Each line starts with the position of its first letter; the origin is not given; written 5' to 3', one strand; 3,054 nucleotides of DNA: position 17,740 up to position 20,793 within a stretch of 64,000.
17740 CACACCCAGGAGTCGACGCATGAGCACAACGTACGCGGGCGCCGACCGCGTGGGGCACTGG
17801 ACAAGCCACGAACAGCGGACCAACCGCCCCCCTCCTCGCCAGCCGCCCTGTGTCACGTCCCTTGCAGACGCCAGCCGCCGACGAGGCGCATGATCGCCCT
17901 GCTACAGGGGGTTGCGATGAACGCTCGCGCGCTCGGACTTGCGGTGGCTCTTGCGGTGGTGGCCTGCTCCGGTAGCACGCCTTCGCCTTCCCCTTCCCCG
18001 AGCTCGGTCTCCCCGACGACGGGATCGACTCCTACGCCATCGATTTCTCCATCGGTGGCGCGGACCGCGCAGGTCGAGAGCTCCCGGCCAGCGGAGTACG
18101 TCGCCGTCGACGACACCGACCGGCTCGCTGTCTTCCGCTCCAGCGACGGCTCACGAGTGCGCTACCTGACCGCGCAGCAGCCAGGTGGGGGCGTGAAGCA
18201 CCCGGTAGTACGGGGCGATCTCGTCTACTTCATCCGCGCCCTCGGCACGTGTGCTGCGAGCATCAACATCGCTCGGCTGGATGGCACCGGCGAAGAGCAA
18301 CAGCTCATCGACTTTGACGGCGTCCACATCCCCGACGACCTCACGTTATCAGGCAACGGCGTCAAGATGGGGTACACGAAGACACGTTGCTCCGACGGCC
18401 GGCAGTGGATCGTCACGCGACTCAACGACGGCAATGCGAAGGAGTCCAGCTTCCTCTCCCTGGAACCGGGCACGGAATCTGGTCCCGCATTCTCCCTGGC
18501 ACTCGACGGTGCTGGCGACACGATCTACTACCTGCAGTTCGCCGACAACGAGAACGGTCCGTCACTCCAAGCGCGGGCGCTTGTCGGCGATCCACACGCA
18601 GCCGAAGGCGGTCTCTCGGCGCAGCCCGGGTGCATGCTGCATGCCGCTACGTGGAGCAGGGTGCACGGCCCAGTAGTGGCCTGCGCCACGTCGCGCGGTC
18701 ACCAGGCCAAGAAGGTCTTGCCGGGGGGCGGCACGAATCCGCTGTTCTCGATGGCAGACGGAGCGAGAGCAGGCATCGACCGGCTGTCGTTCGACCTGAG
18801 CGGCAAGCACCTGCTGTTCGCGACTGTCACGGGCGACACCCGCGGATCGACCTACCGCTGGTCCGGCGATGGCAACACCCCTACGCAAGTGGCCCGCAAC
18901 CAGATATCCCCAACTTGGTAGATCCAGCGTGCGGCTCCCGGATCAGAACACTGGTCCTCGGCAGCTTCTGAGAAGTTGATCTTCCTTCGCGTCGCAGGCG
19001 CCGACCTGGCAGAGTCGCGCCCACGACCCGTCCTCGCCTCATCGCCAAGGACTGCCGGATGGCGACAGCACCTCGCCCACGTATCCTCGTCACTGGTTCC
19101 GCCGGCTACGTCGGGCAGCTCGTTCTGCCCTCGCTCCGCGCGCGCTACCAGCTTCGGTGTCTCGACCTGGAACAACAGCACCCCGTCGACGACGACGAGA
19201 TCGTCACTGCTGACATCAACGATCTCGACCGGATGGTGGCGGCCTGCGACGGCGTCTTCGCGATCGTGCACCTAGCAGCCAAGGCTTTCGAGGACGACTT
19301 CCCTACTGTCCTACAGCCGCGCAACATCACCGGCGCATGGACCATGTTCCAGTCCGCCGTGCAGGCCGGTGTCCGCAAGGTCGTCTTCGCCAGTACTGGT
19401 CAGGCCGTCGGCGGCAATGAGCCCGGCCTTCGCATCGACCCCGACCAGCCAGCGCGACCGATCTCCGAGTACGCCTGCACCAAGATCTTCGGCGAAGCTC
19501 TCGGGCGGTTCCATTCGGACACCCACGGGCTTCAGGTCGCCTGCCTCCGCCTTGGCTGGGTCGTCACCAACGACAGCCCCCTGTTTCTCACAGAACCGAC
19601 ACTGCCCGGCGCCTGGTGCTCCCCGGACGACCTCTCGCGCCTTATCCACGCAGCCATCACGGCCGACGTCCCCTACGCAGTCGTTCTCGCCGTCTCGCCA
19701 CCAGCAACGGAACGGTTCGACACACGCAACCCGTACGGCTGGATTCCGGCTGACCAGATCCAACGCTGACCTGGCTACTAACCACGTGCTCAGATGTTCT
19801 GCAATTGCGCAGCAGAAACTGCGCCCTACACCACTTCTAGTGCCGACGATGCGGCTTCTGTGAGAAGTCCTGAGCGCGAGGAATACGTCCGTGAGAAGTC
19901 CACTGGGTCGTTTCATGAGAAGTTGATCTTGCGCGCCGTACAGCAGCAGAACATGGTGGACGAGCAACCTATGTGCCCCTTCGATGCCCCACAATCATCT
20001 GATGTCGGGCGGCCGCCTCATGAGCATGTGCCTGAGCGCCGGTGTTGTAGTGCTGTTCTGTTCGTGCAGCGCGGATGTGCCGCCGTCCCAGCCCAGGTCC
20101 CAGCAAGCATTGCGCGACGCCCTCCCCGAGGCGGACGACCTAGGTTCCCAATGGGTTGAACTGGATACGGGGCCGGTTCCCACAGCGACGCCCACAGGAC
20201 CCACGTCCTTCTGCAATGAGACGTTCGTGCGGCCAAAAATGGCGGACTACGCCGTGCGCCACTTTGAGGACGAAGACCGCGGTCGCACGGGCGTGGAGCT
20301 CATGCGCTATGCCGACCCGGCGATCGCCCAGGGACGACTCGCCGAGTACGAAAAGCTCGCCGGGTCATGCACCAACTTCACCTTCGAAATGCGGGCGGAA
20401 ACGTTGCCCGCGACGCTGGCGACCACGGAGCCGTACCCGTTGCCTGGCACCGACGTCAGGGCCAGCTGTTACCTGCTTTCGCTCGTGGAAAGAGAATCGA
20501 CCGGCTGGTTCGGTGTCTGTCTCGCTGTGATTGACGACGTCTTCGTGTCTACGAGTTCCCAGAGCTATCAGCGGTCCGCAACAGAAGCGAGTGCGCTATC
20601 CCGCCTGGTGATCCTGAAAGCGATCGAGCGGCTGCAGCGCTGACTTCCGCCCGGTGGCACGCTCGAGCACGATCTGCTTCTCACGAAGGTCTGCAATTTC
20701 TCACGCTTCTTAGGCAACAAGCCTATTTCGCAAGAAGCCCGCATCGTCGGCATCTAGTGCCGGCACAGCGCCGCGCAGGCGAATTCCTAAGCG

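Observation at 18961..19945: Family of short repeated motifs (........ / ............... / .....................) clustered around the epimerase and lipoprotein genes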

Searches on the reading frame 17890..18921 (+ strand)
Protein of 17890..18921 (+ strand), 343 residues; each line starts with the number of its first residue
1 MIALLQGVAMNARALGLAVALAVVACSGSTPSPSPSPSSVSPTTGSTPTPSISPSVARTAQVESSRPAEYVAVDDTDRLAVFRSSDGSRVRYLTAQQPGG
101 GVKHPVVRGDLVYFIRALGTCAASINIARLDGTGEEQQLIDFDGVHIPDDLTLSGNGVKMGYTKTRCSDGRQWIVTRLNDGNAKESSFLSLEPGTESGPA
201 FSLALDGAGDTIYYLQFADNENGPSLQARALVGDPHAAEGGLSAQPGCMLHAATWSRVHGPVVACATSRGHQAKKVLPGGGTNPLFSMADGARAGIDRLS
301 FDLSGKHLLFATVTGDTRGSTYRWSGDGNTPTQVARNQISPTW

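Call 9: search_protein_families(library=pfam, proteins=[window:17890-18921:+], max_evalue=0.01)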
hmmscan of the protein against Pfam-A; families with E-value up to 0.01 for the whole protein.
window:17890-18921:+ (343 aa): 0 families

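Call 31: search_protein_families(library=pfam, proteins=[window:17890-18921:+], max_evalue=10)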
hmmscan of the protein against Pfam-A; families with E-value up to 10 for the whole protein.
window:17890-18921:+ (343 aa): 1 family
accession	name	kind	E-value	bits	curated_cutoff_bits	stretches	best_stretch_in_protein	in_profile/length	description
PF21158.3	flgK_1st_1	-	0.11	13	24.2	0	169-182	33-46/81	Flagellar hook-associated protein 1, D2-like domain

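Call 32: search_protein_families(library=ncbifam, proteins=[window:17890-18921:+], max_evalue=0.1)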
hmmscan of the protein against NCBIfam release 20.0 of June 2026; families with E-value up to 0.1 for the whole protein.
window:17890-18921:+ (343 aa): 1 family
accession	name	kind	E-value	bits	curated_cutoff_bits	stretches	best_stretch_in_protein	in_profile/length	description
NF053532.1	lipo_SCO4651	subfamily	0.092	12.4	65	0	14-66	8-59/277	SCO4651 family lipoprotein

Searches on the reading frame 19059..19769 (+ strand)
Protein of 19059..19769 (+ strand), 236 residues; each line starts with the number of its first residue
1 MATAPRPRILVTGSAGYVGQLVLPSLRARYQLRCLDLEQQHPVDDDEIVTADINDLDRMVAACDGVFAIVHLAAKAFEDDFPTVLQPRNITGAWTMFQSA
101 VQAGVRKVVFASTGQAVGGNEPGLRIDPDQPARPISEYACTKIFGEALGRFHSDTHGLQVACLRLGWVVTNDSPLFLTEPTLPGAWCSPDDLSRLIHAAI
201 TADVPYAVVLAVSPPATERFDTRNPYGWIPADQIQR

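Call 9: search_protein_families(library=pfam, proteins=[window:19059-19769:+], max_evalue=0.01)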
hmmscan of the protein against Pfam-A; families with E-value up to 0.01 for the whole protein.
window:19059-19769:+ (236 aa): 7 families
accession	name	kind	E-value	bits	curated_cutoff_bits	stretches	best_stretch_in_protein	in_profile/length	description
PF01370.27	Epimerase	-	7.7e-21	75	20.9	1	9-166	1-170/240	NAD dependent epimerase/dehydratase family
PF01073.25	3Beta_HSD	-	9.2e-13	48.3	22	1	10-124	1-127/280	3-beta hydroxysteroid dehydrogenase/isomerase family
PF16363.11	GDP_Man_Dehyd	-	2.4e-08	34.3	27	1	10-165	1-180/332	GDP-mannose 4,6 dehydratase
PF02719.21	Polysacc_synt_2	-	6e-06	26.1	20.2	1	47-117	57-132/293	Polysaccharide biosynthesis protein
PF04321.23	RmlD_sub_bind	-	2.7e-05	23.8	27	1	8-171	2-154/287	RmlD substrate binding domain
PF07993.18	NAD_binding_4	-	2.8e-05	23.8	20.1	1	63-197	86-227/258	Male sterility protein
PF13460.12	NAD_binding_10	-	9.8e-05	22.7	27.2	1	13-122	1-106/184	NAD(P)H-binding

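Call 11: find_encoding_contigs(protein=window:19059-19769:+, flank=10000, max_places=10)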
Protein window:19059-19769:+ (236 aa): 1 contig read that carries it; 1 place shown.
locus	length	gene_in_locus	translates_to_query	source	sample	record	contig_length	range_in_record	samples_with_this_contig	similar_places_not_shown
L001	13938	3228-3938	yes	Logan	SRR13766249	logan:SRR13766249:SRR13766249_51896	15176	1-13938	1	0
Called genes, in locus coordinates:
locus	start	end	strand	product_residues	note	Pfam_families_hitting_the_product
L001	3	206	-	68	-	?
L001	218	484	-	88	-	PF02583:Trns_repr_metal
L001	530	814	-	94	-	-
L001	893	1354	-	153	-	-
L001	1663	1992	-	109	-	-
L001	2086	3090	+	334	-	-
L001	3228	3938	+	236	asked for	PF01073:3Beta_HSD, PF01370:Epimerase, PF02719:Polysacc_synt_2 (faint), PF07993:NAD_binding_4 (faint), PF16363:GDP_Man_Dehyd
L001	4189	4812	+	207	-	-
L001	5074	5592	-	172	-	PF00156:Pribosyltran (weak)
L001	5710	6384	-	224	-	PF12787:EcsC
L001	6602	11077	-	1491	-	-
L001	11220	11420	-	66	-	-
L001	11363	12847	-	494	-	PF06527:TniQ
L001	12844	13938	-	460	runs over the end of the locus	PF06527:TniQ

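Call 32: search_protein_families(library=ncbifam, proteins=[window:19059-19769:+], max_evalue=0.1)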
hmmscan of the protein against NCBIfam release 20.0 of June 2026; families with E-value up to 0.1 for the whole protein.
window:19059-19769:+ (236 aa): 16 families
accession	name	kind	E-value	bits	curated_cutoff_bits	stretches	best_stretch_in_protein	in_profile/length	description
NF041293.1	G6PDh_Azf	equivalog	3.2e-33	115.2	400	1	9-213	5-225/252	NAD-dependent glucose-6-phosphate dehydrogenase Azf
TIGR03466.1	HpnA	hypoth_equivalog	2.9e-14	52.7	367.65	1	9-141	3-144/327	hopanoid-associated sugar epimerase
TIGR01179.1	galE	equivalog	1.1e-10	40.8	262.3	1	8-164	1-172/332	UDP-glucose 4-epimerase GalE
TIGR04180.1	EDH_00030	hypoth_equivalog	1.6e-10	40.6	475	1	35-164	40-171/297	NAD-dependent 4,6-dehydratase LegB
NF042422.1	oxyalk_red_OleD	equivalog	4.4e-09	36.1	580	1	8-115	2-112/329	2-alkyl-3-oxoalkanoate reductase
NF052578.1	StrlDmthSdmBMthl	equivalog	3.7e-08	33.5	600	1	10-146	4-148/328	sterol demethylase protein SdmB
TIGR03589.1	PseB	equivalog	6.1e-07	28.7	407.75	1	29-117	38-129/324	UDP-N-acetylglucosamine 4,6-dehydratase (inverting)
NF042423.1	oxyalk_red_Shew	equivalog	2.1e-06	27.1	580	1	8-164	10-170/331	2-alkyl-3-oxoalkanoate reductase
NF058621.1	DiazavRedAvaA7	equivalog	6.4e-06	26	400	1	8-117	2-118/304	3-diazoavenalumate denitrifying reductase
TIGR01181.1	dTDP_gluc_dehyt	equivalog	1.1e-05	24.7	365.1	1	9-162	2-175/321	dTDP-glucose 4,6-dehydratase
TIGR01746.1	Thioester-redct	subfamily_domain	1.7e-05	24.2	213.35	1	84-171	107-198/371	thioester reductase domain-containing protein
NF043036.1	ErythonDh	equivalog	5.4e-05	22.5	325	1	8-148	2-159/321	D-erythronate dehydrogenase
TIGR01214.1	rmlD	equivalog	0.00028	20.1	224.05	1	8-172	1-154/285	dTDP-4-dehydrorhamnose reductase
NF011728.1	PRK15181.1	equivalog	0.00069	18.7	760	1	49-153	74-180/348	Vi polysaccharide biosynthesis UDP-N-acetylglucosaminuronic acid C-4 epimerase TviC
TIGR02197.1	heptose_epim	equivalog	0.0014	17.8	274.6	1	9-145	1-145/316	ADP-glyceromanno-heptose 6-epimerase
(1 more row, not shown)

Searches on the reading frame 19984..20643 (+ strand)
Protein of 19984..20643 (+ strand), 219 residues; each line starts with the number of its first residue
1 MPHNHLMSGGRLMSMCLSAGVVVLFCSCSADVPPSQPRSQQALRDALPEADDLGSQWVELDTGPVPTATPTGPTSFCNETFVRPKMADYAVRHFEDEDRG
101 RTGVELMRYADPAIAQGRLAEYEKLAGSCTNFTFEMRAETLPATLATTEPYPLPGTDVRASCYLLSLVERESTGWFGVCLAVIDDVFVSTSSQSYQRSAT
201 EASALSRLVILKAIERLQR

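Call 9: search_protein_families(library=pfam, proteins=[window:19984-20643:+], max_evalue=0.01)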
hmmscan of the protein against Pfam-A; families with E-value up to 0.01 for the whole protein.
window:19984-20643:+ (219 aa): 0 families

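Call 12: find_encoding_contigs(protein=window:19984-20643:+, flank=10000, max_places=10)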
Protein window:19984-20643:+ (219 aa): no gene with exactly this product is on record in the collection.

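Call 27: find_homologous_proteins(query=window:19984-20643:+, max_evalue=0.001)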
Query window:19984-20643:+ (219 aa): 1 proteins with E <= 0.001 among 508 candidates.
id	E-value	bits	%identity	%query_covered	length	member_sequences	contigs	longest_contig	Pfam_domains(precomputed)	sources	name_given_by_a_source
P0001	3.5e-80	286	100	61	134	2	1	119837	-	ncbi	-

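Call 29: find_encoding_contigs(protein=P0001, flank=2000, max_places=3)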
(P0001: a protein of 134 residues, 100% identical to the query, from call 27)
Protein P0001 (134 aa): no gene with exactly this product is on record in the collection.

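Call 31: search_protein_families(library=pfam, proteins=[window:19984-20643:+], max_evalue=10)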
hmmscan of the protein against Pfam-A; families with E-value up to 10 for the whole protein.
window:19984-20643:+ (219 aa): 0 families

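Call 32: search_protein_families(library=ncbifam, proteins=[window:19984-20643:+], max_evalue=0.1)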
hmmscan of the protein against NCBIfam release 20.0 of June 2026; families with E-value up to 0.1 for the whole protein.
window:19984-20643:+ (219 aa): 0 families
